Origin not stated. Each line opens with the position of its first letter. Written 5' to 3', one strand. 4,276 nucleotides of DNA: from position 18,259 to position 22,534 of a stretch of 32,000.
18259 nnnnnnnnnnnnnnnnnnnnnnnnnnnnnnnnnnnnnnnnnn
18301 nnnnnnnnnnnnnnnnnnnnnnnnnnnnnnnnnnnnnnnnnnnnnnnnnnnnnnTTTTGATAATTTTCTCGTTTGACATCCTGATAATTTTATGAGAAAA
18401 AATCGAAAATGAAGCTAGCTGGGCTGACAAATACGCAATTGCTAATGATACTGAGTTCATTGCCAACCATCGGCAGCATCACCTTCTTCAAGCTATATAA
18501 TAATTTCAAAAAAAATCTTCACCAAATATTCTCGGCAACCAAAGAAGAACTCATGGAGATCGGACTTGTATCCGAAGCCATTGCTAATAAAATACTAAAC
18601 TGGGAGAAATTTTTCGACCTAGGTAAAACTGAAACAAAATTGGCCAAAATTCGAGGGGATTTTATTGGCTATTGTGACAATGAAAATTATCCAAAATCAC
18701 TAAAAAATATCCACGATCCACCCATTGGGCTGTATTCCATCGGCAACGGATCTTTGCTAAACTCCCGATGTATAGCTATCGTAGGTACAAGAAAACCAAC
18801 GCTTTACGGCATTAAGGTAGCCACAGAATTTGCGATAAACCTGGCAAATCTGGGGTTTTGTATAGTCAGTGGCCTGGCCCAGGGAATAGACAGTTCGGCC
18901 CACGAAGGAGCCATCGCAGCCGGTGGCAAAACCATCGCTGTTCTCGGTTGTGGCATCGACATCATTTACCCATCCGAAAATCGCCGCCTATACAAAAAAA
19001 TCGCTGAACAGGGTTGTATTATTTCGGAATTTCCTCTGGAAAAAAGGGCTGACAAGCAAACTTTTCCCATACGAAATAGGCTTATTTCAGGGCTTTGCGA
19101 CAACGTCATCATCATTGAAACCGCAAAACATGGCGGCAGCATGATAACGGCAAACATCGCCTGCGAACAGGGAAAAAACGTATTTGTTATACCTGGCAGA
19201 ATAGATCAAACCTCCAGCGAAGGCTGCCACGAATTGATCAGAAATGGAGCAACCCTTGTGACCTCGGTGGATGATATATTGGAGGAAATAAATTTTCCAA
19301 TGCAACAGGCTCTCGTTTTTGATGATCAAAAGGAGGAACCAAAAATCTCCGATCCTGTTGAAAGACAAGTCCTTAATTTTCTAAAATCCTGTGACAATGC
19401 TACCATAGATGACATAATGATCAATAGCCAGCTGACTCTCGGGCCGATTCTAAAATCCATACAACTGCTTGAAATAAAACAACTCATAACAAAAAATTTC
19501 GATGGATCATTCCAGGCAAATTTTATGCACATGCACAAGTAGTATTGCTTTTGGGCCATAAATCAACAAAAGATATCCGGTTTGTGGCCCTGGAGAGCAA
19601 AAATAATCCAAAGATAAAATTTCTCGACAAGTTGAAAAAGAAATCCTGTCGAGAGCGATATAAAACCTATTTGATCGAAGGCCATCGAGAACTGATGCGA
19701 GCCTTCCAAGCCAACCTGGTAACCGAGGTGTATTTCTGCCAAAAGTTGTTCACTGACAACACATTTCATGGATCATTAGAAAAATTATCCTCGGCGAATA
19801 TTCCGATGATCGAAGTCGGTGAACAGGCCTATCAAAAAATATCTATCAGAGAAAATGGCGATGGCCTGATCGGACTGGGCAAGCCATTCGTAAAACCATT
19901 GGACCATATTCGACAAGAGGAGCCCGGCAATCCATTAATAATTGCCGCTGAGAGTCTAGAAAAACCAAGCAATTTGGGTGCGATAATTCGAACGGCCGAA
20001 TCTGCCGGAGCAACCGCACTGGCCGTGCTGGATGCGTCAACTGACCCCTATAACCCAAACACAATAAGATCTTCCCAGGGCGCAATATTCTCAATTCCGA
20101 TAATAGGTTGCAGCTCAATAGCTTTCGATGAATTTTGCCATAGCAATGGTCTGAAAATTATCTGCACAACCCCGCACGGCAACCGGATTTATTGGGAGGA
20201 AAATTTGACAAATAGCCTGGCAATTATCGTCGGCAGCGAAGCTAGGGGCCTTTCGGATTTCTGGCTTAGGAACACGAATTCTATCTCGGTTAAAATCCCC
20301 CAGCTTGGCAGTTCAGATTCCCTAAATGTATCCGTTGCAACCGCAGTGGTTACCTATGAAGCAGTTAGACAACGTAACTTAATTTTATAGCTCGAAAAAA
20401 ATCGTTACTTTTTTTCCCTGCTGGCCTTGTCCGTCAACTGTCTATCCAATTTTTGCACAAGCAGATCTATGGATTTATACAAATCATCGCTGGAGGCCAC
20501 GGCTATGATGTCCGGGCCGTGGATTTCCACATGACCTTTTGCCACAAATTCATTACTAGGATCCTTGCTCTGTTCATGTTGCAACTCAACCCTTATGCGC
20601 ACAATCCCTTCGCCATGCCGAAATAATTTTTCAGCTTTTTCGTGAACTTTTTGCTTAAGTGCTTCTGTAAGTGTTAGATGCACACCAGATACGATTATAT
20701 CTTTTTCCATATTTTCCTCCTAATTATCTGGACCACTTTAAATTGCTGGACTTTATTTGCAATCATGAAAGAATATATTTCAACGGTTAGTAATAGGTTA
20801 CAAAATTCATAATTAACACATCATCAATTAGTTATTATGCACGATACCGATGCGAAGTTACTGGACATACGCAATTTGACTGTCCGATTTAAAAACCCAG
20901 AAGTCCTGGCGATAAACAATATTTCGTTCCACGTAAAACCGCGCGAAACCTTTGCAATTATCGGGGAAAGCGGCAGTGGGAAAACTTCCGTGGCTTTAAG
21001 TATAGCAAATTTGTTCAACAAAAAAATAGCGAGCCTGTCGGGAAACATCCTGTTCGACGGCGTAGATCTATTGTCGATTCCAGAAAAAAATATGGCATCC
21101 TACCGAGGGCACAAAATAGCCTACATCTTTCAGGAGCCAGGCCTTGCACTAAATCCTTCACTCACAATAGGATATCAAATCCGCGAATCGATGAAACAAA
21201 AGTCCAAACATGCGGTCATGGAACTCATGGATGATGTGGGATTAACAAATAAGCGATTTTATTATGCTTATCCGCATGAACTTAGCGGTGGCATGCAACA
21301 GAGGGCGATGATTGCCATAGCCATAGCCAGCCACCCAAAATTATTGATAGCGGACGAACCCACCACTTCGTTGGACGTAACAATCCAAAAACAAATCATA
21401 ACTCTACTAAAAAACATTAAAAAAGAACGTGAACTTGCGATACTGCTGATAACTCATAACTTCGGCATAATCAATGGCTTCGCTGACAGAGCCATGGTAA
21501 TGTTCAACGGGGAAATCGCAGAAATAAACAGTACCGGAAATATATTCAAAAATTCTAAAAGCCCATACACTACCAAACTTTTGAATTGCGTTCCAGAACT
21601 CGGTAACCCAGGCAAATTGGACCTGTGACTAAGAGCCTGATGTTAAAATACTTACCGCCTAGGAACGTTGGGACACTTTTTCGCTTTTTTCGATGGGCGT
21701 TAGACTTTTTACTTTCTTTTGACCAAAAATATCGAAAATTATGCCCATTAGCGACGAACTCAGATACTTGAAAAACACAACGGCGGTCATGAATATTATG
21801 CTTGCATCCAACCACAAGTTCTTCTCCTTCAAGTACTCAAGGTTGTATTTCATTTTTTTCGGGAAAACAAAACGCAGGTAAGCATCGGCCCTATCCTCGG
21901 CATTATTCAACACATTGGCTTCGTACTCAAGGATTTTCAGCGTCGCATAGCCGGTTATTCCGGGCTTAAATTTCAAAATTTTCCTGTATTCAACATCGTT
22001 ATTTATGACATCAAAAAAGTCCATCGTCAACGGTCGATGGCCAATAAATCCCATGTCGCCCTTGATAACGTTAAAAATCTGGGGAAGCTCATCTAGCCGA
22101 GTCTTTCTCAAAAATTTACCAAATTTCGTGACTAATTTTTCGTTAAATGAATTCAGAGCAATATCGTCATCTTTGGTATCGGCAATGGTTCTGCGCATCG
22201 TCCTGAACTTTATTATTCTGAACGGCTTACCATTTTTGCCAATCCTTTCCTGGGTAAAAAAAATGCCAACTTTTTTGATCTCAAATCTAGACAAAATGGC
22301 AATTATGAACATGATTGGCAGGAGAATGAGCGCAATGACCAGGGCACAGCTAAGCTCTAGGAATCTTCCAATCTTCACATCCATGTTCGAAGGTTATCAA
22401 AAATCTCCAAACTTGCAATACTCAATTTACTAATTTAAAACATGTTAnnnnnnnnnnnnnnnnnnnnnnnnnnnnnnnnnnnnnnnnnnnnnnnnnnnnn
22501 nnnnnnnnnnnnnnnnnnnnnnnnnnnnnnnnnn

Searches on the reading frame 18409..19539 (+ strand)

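Call 50: search_protein_families(library=pfam, proteins=[window:18409-19539:+], max_evalue=0.001)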
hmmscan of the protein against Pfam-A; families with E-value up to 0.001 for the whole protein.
window:18409-19539:+ (377 aa): 2 families
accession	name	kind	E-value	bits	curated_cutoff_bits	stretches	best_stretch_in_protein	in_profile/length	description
PF02481.21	DNA_processg_A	-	1.6e-77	259.9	29.6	1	89-285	12-211/212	DNA recombination-mediator protein A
PF18306.6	LDcluster4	-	0.00081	19.5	26.3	0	121-265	3-126/151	SLOG cluster4 family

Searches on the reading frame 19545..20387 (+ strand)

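Call 69: search_protein_families(library=pfam, proteins=[window:19545-20387:+], max_evalue=0.01)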
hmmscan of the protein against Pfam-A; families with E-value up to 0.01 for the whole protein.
window:19545-20387:+ (281 aa): 3 families
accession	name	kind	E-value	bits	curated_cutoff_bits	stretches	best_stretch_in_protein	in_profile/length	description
PF00588.24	SpoU_methylase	-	1.5e-30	106.6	29.7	1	131-271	2-142/142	SpoU rRNA Methylase family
PF22435.1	MRM3-like_sub_bind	-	2.8e-15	57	27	1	21-110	1-84/84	MRM3-like substrate binding domain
PF08032.17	SpoU_sub_bind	-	0.003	18.3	22.8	1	43-110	1-68/76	RNA 2'-O ribose methyltransferase substrate binding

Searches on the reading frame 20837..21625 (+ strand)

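Call 50: search_protein_families(library=pfam, proteins=[window:20837-21625:+], max_evalue=0.001)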
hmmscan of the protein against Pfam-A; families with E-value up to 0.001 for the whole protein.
window:20837-21625:+ (263 aa): 5 families
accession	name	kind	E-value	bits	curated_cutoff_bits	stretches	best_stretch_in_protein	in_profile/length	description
PF00005.33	ABC_tran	-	2.6e-28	99.7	25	1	27-177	2-137/137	ABC transporter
PF13304.12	AAA_21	-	2.3e-08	34.9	27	1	143-212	232-303/304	AAA domain, putative AbiEii toxin, Type IV TA system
PF02463.25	SMC_N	-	2.3e-06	27.6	40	1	33-215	22-205/220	RecF/RecN/SMC N terminal domain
PF08352.17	oligo_HPY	-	2.1e-05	25.3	27.1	1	229-260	2-33/65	Oligopeptide/dipeptide transporter, C-terminal region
PF13401.12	AAA_22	-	0.00099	19.9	27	0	39-205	8-121/130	AAA domain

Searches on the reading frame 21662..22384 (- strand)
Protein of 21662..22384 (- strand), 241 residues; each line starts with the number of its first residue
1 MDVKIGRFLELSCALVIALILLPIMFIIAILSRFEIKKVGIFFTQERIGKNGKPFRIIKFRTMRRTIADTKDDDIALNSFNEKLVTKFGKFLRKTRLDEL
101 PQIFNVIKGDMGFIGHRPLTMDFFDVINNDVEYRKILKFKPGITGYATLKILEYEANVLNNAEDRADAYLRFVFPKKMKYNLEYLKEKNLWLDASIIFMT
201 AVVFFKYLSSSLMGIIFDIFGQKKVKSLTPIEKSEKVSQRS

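Call 50: search_protein_families(library=pfam, proteins=[window:21662-22384:-], max_evalue=0.001)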
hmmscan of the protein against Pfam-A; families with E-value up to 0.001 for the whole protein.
window:21662-22384:- (241 aa): 1 family
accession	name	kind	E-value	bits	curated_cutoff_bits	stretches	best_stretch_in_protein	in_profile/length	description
PF02397.22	Bac_transf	-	4.5e-51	173.4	27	1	7-205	2-178/179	Bacterial sugar transferase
